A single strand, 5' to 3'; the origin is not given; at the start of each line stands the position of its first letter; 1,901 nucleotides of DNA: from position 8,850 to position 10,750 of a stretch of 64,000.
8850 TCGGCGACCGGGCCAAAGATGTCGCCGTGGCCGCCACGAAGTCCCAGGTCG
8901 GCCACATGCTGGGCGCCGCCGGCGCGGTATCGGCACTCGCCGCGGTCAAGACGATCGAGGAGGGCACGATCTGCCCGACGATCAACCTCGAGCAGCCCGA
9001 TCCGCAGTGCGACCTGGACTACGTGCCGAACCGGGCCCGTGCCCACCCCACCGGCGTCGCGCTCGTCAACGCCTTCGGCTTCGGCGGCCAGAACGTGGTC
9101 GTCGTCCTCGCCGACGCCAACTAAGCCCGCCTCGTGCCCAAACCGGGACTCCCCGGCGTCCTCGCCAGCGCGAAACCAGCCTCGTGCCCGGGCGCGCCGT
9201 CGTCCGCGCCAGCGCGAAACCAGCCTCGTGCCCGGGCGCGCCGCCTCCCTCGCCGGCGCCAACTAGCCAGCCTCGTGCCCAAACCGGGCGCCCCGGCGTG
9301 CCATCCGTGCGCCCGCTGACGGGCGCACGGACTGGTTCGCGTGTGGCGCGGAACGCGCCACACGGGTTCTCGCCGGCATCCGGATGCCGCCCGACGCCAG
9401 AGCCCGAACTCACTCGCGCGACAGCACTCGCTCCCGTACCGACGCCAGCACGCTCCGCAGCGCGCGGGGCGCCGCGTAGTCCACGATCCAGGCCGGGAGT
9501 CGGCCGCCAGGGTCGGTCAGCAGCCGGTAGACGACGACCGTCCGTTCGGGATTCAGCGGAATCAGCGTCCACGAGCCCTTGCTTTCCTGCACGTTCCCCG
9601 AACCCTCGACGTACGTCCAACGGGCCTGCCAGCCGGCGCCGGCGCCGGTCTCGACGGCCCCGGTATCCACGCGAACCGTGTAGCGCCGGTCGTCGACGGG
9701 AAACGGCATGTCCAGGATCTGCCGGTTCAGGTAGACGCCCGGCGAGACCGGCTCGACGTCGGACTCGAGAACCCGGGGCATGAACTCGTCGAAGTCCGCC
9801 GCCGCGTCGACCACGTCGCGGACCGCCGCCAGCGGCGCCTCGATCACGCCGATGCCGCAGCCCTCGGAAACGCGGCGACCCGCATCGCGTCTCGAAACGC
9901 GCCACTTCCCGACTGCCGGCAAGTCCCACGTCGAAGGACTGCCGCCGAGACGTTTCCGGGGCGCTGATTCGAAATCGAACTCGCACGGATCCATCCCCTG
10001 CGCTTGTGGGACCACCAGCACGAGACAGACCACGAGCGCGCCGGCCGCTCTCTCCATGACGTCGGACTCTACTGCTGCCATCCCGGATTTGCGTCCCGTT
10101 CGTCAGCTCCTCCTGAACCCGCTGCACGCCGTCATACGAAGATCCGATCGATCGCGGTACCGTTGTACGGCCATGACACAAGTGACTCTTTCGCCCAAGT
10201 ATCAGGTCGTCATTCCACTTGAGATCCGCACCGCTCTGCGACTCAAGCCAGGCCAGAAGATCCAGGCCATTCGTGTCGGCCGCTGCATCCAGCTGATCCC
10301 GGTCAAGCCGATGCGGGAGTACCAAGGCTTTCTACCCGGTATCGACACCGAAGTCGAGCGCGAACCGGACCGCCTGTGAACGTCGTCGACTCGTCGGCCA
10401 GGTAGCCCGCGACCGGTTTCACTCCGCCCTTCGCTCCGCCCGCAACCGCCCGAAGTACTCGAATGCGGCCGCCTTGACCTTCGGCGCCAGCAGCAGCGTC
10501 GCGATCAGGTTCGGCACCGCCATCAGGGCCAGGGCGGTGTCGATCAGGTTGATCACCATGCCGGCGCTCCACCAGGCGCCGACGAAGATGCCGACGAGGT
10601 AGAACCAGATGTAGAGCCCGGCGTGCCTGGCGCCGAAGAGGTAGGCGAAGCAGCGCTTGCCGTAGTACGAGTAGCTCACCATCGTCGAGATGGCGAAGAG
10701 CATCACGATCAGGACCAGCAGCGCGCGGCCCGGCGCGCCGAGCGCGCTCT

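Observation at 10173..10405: Orphan AbrB/VapB-type antitoxin followed by a 9-codon vapC stub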

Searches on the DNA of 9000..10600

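Call 62: search_rna_families(source=window, start=9000, end=10600, threshold=evalue, max_evalue=1)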
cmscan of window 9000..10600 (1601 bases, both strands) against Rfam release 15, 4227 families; matches with E-value up to 1: 0.
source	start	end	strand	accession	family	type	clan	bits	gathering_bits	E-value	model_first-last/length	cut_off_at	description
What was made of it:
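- Tried and rejected: Rfam at E <= 1 on 9000-10600 gave no match (call 62).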
